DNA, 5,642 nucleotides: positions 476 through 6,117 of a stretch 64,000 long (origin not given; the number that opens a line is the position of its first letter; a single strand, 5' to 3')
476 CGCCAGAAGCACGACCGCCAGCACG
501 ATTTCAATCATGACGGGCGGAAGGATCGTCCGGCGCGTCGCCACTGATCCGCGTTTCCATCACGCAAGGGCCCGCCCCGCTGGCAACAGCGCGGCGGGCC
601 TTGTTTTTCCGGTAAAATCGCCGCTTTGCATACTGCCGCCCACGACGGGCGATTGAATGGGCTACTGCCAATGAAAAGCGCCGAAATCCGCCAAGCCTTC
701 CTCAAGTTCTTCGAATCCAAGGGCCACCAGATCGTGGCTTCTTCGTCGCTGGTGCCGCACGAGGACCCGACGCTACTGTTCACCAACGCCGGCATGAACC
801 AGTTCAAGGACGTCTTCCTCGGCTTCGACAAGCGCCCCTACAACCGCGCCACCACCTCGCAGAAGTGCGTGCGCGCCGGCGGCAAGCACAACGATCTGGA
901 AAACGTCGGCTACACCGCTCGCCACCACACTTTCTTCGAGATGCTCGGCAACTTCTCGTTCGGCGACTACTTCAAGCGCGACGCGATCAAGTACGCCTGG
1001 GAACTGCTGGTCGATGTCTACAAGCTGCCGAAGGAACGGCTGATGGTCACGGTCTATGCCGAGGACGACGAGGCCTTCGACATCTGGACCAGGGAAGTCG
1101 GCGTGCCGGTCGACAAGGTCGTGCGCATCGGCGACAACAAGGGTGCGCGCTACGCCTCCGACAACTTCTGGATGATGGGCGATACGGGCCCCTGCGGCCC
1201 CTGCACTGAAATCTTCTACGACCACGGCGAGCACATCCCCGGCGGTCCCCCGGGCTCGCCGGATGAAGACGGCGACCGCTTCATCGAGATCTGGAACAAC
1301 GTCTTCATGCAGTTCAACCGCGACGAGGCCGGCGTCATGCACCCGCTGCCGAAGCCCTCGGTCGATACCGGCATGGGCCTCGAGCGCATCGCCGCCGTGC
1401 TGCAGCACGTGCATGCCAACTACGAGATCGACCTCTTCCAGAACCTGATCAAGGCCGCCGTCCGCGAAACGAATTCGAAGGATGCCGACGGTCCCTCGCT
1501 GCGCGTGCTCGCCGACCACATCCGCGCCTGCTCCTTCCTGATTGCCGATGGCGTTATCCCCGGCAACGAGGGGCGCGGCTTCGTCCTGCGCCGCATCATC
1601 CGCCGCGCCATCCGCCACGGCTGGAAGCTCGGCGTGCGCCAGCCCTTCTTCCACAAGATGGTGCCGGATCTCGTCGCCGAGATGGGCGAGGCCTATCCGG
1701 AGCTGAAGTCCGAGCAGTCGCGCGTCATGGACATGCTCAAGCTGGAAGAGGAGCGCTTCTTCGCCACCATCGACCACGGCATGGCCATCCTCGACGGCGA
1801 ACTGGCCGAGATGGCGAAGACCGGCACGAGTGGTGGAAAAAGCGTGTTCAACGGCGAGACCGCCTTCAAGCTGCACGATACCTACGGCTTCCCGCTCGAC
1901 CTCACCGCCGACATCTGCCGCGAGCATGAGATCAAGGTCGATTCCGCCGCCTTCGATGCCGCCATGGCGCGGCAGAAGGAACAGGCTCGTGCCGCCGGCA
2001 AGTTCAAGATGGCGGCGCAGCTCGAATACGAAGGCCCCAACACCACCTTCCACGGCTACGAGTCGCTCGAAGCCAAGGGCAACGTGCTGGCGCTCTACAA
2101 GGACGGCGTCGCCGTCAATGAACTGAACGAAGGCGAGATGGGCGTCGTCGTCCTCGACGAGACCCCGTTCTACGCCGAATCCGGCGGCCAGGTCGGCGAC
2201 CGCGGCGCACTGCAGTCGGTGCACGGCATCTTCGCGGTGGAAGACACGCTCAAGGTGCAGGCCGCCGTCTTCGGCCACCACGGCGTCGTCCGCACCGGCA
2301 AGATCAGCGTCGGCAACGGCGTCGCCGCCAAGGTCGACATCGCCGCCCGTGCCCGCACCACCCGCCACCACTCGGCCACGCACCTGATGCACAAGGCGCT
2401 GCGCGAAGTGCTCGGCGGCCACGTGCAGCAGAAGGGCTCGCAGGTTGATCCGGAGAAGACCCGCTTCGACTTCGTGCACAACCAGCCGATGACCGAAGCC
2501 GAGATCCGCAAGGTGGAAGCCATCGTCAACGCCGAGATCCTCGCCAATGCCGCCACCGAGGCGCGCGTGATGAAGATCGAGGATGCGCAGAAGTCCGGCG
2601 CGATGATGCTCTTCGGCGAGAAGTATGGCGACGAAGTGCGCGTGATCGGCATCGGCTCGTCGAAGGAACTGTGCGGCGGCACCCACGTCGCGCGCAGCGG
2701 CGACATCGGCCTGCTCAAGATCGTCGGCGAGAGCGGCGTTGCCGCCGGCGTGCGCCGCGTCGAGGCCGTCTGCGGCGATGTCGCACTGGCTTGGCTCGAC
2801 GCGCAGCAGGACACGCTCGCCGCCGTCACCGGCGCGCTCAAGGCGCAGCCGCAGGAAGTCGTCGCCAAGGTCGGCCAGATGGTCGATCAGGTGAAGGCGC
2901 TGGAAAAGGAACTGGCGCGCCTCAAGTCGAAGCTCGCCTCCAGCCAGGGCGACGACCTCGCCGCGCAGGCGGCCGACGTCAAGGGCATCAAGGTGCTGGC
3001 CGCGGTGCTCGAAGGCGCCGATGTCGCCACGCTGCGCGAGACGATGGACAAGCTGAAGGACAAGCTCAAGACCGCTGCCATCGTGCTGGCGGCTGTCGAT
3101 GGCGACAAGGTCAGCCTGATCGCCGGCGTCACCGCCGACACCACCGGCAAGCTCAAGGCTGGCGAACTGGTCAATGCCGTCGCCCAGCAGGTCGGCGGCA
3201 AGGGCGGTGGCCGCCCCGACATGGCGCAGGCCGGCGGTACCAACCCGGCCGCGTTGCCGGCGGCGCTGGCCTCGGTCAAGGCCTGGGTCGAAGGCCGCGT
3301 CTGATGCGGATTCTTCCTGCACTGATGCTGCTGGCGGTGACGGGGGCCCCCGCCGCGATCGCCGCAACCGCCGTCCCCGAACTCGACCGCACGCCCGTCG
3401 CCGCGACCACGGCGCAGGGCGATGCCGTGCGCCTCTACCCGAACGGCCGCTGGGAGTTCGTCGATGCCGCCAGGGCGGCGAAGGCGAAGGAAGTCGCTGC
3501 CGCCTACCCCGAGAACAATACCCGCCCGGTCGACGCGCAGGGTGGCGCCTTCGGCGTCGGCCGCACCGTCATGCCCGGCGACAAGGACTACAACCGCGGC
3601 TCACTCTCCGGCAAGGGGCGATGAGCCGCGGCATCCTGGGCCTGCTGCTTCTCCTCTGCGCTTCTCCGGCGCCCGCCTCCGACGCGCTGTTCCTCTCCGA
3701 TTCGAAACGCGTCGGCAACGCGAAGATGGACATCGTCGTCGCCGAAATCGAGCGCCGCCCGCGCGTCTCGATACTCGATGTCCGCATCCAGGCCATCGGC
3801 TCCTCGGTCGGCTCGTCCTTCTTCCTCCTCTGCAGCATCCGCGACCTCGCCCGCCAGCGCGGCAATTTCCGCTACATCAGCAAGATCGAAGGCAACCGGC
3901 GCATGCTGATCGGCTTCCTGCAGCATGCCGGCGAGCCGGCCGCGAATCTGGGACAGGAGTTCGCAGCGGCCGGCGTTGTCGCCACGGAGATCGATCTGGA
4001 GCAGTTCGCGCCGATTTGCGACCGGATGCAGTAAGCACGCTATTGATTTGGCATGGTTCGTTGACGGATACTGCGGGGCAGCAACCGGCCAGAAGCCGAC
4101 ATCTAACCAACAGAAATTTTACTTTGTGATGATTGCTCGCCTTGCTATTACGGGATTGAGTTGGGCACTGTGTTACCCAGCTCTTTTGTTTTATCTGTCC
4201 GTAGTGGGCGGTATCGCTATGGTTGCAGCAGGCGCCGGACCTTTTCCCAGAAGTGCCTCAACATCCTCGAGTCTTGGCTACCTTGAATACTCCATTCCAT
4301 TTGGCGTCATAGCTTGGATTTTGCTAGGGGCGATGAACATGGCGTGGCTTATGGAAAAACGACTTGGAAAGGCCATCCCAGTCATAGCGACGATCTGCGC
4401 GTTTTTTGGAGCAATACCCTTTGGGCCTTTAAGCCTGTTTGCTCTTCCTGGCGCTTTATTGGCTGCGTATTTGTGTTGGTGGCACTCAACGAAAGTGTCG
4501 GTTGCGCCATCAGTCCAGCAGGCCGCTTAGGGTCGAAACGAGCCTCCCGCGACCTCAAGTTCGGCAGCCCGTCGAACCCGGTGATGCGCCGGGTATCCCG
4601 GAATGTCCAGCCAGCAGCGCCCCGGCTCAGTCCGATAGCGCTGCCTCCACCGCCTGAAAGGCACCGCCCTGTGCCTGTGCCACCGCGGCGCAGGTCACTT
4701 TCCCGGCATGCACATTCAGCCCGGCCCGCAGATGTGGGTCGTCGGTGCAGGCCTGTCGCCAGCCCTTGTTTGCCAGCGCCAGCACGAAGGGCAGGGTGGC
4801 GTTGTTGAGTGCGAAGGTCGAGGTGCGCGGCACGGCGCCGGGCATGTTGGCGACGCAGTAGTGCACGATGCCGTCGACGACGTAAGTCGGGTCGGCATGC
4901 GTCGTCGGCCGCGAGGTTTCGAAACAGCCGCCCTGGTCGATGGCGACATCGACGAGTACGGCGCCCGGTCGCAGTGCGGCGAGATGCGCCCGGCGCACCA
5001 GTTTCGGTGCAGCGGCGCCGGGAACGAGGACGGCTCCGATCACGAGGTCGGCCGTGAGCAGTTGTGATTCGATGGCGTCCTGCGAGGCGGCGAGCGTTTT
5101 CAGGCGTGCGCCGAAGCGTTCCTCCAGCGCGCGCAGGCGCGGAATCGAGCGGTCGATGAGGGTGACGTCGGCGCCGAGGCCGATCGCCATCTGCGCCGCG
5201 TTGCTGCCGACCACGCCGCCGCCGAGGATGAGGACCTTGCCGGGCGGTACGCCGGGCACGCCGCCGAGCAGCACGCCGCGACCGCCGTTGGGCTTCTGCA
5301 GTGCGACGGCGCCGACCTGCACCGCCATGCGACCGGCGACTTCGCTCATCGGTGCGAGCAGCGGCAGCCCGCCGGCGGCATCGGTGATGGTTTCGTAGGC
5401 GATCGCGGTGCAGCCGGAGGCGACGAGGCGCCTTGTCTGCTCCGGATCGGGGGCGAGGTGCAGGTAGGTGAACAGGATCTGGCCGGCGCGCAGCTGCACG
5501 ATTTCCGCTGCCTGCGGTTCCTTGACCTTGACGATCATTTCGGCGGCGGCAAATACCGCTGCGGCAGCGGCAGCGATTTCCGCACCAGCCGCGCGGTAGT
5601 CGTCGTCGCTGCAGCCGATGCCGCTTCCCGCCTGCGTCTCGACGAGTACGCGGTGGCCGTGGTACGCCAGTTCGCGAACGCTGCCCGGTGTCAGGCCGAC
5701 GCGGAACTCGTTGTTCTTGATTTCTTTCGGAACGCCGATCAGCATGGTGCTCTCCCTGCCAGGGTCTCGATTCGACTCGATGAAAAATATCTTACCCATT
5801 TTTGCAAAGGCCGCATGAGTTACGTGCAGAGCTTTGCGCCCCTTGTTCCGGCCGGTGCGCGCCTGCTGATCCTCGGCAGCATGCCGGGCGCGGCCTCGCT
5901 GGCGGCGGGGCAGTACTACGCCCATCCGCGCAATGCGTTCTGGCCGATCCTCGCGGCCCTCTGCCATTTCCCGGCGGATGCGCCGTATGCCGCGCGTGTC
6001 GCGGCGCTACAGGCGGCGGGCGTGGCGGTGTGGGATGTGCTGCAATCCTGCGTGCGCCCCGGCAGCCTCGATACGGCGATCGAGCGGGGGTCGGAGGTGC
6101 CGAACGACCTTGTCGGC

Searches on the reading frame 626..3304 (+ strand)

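Call 43: search_protein_families(library=pfam, proteins=[window:626-3304:+], max_evalue=0.00001)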
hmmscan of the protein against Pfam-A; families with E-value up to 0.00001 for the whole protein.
window:626-3304:+ (892 aa): 3 families
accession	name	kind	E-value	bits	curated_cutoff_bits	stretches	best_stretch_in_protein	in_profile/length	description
PF01411.24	tRNA-synt_2c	-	1.7e-218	727.1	30.3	1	20-572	1-550/552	tRNA synthetases class II (A)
PF02272.25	DHHA1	-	1.7e-20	73.8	25.9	1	788-889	2-101/102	DHHA1 domain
PF07973.19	tRNA_SAD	-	3.3e-14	53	24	1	671-713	1-44/44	Threonyl and Alanyl tRNA synthetase second additional domain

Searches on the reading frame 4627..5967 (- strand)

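Call 43: search_protein_families(library=pfam, proteins=[window:4627-5967:-], max_evalue=0.00001)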
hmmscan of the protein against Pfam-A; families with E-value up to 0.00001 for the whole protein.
window:4627-5967:- (446 aa): 4 families
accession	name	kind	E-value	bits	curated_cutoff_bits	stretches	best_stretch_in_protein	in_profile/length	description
PF01262.27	AlaDh_PNT_C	-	1.2e-88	296.5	23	1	215-426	1-213/214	Alanine dehydrogenase/PNT, C-terminal domain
PF05222.21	AlaDh_PNT_N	-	1.9e-49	167.8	30.4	1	78-211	1-136/136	Alanine dehydrogenase/PNT, N-terminal domain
PF00070.33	Pyr_redox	-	2.6e-06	28.3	22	1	244-295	1-52/82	Pyridine nucleotide-disulphide oxidoreductase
PF07992.20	Pyr_redox_2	-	4.2e-06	26.8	26.1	1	238-295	142-195/291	Pyridine nucleotide-disulphide oxidoreductase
